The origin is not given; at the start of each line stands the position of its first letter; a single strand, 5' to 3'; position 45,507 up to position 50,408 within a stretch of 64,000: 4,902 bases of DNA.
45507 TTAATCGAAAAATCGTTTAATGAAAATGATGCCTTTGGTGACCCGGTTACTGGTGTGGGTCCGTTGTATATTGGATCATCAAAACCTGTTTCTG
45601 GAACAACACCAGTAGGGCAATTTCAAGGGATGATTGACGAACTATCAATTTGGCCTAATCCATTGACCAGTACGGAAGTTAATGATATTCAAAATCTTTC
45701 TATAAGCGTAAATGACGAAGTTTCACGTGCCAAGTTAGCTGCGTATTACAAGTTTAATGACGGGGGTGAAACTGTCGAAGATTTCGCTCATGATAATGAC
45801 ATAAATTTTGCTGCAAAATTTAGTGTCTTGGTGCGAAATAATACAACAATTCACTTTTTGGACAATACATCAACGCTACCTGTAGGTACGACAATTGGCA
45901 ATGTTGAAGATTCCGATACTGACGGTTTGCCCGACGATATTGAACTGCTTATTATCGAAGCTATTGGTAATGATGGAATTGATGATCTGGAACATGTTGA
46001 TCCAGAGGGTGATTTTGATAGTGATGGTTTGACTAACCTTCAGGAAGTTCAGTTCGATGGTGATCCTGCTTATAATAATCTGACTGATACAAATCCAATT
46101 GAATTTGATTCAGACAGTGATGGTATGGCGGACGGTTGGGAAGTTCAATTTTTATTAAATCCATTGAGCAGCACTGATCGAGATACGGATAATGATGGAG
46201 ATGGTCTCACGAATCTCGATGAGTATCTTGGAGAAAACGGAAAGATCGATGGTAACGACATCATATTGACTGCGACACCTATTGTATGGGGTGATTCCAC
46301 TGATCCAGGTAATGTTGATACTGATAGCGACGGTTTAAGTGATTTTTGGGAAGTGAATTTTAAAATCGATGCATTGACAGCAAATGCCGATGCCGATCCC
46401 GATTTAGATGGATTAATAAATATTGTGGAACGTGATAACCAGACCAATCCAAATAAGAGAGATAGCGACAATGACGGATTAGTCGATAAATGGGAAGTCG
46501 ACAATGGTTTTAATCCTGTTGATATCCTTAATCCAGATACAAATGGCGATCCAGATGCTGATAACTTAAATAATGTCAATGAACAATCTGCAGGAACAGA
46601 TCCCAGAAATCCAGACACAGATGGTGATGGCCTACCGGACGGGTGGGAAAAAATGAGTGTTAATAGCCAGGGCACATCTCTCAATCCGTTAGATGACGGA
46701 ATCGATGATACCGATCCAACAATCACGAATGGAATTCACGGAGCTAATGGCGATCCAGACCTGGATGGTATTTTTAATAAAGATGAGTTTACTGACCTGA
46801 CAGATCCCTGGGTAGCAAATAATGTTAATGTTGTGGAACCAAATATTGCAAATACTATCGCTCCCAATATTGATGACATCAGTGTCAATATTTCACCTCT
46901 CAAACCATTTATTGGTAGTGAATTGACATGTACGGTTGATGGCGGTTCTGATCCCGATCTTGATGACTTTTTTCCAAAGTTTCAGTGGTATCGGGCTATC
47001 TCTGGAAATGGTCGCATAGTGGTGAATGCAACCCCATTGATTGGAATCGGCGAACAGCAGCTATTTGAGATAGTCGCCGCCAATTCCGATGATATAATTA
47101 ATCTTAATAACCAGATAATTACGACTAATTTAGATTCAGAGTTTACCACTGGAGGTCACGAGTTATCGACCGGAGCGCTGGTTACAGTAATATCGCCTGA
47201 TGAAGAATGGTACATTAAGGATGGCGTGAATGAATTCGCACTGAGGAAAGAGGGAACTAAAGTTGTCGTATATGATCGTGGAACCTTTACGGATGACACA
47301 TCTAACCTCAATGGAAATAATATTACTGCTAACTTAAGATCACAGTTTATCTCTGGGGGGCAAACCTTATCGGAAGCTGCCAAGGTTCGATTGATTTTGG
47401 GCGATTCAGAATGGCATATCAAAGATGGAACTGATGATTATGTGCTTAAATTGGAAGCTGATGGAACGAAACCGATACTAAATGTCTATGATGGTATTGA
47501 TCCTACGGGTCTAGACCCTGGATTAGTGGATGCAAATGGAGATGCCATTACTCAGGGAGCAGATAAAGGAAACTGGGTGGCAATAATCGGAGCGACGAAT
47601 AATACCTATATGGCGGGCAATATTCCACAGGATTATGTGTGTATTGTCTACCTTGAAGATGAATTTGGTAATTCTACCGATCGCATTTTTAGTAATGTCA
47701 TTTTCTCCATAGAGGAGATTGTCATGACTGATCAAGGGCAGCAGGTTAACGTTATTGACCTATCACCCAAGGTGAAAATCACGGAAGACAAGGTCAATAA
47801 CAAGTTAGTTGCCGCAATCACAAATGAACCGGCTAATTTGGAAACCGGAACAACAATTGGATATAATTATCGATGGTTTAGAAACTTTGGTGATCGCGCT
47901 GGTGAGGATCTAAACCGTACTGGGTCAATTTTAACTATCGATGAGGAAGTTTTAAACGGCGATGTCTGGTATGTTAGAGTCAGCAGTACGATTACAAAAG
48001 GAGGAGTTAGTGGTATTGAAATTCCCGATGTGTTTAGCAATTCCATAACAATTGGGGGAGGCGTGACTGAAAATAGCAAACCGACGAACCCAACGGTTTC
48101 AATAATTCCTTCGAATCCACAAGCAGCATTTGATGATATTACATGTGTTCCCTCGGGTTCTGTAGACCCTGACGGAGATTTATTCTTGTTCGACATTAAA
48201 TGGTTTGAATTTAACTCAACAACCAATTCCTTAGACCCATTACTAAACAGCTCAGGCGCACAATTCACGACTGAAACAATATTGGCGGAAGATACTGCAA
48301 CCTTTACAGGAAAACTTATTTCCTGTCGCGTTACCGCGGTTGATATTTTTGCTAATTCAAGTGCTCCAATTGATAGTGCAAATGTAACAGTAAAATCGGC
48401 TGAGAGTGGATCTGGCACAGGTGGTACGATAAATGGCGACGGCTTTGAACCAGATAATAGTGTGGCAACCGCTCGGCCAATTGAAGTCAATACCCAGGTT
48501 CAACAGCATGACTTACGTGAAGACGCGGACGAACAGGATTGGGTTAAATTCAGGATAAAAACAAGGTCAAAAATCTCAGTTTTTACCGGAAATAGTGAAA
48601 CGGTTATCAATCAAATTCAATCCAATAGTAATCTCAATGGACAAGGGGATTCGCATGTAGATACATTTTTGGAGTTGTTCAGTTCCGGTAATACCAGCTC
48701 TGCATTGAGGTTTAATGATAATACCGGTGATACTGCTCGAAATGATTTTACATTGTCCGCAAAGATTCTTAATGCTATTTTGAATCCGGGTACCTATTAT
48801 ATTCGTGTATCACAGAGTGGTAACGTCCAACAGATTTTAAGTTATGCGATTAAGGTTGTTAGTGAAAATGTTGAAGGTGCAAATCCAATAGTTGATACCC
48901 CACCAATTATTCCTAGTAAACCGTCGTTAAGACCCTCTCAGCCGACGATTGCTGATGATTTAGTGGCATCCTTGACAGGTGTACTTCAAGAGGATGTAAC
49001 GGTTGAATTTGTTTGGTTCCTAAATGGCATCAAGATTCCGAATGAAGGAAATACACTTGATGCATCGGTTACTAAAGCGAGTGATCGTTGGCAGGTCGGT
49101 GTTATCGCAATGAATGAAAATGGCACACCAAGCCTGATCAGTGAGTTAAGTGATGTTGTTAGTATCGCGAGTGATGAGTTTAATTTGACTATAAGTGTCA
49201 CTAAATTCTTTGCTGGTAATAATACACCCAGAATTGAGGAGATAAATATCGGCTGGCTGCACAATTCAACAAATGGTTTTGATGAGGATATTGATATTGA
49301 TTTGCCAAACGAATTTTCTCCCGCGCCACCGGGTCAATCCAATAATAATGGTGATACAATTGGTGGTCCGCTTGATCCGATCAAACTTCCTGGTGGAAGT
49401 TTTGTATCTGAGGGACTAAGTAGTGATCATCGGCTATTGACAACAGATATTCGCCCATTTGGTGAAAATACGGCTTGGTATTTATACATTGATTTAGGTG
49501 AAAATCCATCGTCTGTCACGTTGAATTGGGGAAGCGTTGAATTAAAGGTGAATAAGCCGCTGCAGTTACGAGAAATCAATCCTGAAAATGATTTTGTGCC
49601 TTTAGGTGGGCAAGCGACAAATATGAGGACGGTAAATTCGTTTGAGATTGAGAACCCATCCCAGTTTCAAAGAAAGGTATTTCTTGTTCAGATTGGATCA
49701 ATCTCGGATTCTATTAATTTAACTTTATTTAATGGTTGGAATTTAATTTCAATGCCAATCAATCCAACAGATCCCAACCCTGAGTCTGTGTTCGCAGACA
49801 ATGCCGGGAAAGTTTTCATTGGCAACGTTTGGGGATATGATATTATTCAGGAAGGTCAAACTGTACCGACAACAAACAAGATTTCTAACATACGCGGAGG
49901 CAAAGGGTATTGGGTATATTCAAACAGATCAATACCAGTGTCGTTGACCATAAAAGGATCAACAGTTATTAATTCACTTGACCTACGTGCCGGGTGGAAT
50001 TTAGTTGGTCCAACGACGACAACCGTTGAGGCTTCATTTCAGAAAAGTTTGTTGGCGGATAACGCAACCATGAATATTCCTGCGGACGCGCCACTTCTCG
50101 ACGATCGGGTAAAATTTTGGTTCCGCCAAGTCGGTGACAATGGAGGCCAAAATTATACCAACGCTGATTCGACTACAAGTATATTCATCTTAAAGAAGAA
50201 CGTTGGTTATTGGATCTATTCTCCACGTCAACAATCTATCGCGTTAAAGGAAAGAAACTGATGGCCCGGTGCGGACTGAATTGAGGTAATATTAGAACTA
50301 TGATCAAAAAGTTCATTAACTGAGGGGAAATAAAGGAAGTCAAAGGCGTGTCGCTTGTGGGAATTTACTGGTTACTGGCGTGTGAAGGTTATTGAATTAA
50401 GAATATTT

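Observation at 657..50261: Single 49.6-kb ORF encoding a ~16.5k-residue secreted giant protein that occupies 77% of the window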

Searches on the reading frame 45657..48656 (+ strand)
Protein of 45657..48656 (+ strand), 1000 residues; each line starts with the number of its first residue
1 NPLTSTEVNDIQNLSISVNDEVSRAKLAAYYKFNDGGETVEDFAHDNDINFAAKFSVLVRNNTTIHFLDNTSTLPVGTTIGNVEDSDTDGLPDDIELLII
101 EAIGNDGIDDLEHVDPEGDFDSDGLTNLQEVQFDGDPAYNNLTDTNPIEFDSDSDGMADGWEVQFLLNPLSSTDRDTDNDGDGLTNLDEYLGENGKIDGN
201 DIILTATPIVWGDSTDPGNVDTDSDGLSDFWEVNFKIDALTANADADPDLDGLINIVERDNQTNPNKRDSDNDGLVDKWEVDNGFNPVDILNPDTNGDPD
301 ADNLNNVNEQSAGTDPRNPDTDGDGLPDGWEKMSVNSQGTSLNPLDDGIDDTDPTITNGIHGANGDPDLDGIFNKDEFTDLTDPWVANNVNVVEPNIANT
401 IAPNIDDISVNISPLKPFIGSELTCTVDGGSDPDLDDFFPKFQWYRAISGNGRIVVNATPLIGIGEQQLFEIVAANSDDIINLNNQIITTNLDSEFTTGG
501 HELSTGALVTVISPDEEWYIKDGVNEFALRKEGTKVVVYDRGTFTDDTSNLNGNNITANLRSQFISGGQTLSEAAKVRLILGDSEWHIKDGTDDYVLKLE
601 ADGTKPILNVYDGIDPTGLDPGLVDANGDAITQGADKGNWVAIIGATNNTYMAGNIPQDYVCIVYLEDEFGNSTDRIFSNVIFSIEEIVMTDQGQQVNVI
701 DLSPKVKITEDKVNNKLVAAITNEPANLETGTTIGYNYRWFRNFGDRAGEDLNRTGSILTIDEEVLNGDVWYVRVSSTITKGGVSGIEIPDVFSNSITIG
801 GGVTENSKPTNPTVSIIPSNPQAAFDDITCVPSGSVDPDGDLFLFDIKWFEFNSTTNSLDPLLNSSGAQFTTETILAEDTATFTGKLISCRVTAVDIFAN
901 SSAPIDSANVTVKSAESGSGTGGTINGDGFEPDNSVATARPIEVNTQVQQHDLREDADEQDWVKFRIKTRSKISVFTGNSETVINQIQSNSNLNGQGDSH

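Call 6: search_protein_families(library=pfam, proteins=[window:45657-48656:+], max_evalue=0.01)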
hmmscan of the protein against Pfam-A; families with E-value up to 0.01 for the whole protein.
window:45657-48656:+ (1000 aa): 1 family
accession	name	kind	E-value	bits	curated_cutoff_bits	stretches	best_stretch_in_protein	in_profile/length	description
PF18884.5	TSP3_bac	-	2.2e-08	34.2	25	2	320-332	1-13/22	Bacterial TSP3 repeat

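Call 18: search_protein_families(library=ncbifam, proteins=[window:45657-48656:+], max_evalue=0.01)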
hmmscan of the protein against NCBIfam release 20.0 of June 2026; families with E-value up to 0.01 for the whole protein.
window:45657-48656:+ (1000 aa): 2 families
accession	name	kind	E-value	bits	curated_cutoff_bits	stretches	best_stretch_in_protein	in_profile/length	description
NF033765.2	gliding_CglD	equivalog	5.6e-10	37.7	400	1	84-373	146-404/1124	adventurous gliding motility lipoprotein CglD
NF047639.1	throspo3_MtsD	equivalog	0.0007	17.8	800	0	79-189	410-520/651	cell-cell cohesion protein MtsD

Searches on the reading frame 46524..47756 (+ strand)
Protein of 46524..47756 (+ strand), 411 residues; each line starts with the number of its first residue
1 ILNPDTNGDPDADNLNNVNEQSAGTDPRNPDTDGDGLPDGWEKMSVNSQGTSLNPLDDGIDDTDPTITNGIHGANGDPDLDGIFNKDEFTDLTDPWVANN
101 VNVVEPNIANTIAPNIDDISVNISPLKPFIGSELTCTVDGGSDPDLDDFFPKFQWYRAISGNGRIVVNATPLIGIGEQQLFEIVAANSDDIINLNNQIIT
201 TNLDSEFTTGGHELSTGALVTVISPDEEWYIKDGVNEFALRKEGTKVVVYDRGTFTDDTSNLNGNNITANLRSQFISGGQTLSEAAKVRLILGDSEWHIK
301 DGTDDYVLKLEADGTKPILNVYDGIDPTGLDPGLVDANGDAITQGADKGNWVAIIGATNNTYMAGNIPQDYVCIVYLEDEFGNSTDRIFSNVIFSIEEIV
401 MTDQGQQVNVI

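Call 42: search_protein_families(library=pfam, proteins=[window:46524-47756:+], max_evalue=1)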
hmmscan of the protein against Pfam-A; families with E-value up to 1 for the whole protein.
window:46524-47756:+ (411 aa): 1 family
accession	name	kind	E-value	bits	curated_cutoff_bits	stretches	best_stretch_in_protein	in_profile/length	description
PF18884.5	TSP3_bac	-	0.00074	19.7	25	1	31-43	1-13/22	Bacterial TSP3 repeat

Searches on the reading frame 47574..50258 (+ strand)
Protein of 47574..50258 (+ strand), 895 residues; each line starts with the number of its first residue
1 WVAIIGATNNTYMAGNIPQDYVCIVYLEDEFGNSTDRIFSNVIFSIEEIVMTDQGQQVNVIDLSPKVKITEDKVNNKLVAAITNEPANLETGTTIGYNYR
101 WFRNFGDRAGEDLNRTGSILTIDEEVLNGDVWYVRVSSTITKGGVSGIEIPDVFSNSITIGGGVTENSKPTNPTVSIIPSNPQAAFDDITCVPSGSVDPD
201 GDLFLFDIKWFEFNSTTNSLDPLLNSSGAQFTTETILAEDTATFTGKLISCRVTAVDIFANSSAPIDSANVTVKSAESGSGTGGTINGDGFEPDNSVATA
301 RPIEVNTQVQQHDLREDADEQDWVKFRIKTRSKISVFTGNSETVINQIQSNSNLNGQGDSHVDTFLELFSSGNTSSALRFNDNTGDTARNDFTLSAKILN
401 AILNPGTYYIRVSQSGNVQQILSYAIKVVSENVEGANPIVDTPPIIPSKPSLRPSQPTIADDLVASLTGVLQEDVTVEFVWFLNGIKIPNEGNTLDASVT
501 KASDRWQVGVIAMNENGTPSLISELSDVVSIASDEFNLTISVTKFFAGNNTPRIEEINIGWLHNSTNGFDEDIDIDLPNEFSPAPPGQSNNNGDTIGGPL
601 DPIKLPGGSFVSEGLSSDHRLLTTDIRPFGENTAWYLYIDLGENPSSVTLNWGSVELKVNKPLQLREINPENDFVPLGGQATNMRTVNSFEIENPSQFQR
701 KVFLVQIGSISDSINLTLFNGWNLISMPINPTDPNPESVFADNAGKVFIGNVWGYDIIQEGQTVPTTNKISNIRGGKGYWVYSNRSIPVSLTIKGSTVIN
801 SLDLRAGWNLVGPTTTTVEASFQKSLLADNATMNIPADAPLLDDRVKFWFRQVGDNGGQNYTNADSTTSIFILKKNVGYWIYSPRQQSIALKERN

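Call 26: find_related_loci(query=A1, collection=genome_contigs, flank=10000)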
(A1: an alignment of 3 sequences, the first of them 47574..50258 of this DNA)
Query A1 (895 aa) in genome_contigs; peptide patterns used: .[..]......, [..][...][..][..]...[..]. (x = any residue, [..] = any of these).
43 stretches matched a pattern; 1 encode a relative of the query (tblastn E <= 1e-3); 1 distinct loci.
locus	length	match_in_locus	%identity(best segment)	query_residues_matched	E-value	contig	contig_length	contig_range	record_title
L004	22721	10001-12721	39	1-892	5e-179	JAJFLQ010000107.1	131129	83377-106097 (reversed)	MAG: Verrucomicrobia bacterium isolate OFTM300 OFTM300_106, whole genome shotgun sequence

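Call 51: find_related_loci(query=A1, collection=metagenome_contigs, flank=10000)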
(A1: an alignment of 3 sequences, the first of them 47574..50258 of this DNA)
Query A1 (895 aa) in metagenome_contigs; peptide patterns used: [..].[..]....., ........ (x = any residue, [..] = any of these).
217 stretches matched a pattern; 2 encode a relative of the query (tblastn E <= 1e-3); 2 distinct loci.
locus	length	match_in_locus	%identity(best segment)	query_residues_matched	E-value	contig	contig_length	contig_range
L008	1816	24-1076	90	545-895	0e+0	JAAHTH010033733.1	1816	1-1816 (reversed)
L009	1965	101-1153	90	545-895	0e+0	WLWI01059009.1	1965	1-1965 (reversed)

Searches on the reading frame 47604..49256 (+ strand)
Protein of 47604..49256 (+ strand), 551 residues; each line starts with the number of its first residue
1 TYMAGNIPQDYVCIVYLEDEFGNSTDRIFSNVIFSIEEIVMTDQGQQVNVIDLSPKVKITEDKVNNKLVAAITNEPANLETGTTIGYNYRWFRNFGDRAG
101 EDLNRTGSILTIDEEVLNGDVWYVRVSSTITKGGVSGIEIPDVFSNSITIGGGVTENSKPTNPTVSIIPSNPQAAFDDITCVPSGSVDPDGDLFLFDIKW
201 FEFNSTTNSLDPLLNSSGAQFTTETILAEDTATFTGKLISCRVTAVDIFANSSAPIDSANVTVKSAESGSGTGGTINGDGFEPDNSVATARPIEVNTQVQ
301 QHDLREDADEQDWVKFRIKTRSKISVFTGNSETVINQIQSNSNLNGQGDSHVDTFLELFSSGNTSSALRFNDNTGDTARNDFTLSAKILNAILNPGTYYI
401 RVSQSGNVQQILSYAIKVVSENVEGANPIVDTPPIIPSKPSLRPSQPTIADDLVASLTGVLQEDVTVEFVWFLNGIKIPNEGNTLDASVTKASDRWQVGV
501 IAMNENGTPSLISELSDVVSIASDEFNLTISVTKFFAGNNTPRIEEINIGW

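Call 42: search_protein_families(library=pfam, proteins=[window:47604-49256:+], max_evalue=1)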
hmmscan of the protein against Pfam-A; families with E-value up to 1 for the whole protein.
window:47604-49256:+ (551 aa): 4 families
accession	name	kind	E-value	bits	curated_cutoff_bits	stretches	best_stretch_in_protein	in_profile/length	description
PF04151.21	PPC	-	0.00087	20.6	25.9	1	312-403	3-69/70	Bacterial pre-peptidase C-terminal domain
PF13620.12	CarboxypepD_reg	-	0.081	13.7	32.3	0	252-280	10-38/82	Carboxypeptidase regulatory-like domain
PF15951.10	MITF_TFEB_C_3_N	-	0.094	13.6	27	1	393-433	66-108/152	MITF/TFEB/TFEC/TFE3 N-terminus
PF13363.11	BetaGal_dom3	-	0.12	12.4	27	1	340-380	30-69/75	Beta-galactosidase, domain 3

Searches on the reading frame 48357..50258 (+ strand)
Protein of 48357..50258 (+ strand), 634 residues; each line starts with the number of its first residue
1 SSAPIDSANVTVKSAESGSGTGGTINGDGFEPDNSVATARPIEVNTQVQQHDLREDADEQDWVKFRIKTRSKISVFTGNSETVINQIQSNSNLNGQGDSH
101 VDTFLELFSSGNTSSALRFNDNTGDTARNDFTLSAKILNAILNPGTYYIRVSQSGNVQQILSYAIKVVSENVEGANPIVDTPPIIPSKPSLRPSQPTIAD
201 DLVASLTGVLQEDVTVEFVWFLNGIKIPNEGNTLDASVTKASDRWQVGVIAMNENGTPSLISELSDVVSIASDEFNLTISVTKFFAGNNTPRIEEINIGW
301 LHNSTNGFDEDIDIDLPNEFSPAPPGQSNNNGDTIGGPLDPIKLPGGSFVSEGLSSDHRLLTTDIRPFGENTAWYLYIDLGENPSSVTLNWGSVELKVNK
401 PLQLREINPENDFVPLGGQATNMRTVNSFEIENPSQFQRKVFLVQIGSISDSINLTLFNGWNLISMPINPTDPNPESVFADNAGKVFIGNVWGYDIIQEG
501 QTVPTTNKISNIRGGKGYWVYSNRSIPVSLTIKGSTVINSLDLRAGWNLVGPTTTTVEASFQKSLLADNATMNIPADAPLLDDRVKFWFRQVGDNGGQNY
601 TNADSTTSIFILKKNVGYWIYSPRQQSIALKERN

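Call 6: search_protein_families(library=pfam, proteins=[window:48657-50258:+], max_evalue=0.01)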
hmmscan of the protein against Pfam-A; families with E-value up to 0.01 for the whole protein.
window:48657-50258:+ (534 aa): 0 families

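Call 18: search_protein_families(library=ncbifam, proteins=[window:48657-50258:+], max_evalue=0.01)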
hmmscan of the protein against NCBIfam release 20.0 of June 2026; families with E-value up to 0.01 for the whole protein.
window:48657-50258:+ (534 aa): 1 family
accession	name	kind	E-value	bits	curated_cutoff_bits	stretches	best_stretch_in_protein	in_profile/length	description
NF038127.1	FDP_fam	subfamily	0.00042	20.8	29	1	2-57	51-111/150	DVUA0089 family protein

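Call 20: find_homologous_proteins(query=window:48357-50258:+, max_evalue=0.001)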
Query window:48357-50258:+ (634 aa): 2 proteins with E <= 0.001 among 8000 candidates.
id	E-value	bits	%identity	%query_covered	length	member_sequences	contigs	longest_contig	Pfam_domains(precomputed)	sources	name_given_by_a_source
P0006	3.5e-211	721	90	55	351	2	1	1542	-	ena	-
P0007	4.4e-138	480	42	99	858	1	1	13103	-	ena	-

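Call 21: find_encoding_contigs(protein=P0007, flank=10000)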
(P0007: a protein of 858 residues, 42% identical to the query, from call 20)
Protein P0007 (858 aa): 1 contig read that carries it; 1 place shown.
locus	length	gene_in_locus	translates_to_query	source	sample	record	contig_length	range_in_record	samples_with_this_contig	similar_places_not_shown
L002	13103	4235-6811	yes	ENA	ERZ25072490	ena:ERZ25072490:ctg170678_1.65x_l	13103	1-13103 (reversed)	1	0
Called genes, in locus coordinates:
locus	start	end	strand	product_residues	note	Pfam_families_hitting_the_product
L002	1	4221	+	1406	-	?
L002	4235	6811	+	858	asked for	-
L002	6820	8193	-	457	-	PF10396:TrmE_N, PF00350:Dynamin_N (faint), PF00009:GTP_EFTU (faint), PF12631:MnmE_helical, PF01926:MMR_HSR1, PF02421:FeoB_N, PF04548:AIG1 (weak)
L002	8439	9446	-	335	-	PF01565:FAD_binding_4, PF02873:MurB_C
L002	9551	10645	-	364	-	PF21948:LplA-B_cat, PF10437:Lip_prot_lig_C (weak)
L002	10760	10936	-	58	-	-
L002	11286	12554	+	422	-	PF00406:ADK (weak)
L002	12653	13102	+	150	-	?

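Call 22: find_encoding_contigs(protein=P0006, flank=10000)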
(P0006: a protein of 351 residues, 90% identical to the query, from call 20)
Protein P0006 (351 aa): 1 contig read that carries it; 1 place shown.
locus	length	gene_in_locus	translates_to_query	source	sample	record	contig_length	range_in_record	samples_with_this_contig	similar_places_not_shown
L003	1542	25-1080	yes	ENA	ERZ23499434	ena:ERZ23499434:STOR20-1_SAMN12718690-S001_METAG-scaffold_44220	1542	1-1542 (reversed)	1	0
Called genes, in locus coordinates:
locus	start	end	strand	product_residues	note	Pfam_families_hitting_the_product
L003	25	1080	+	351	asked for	-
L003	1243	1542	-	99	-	?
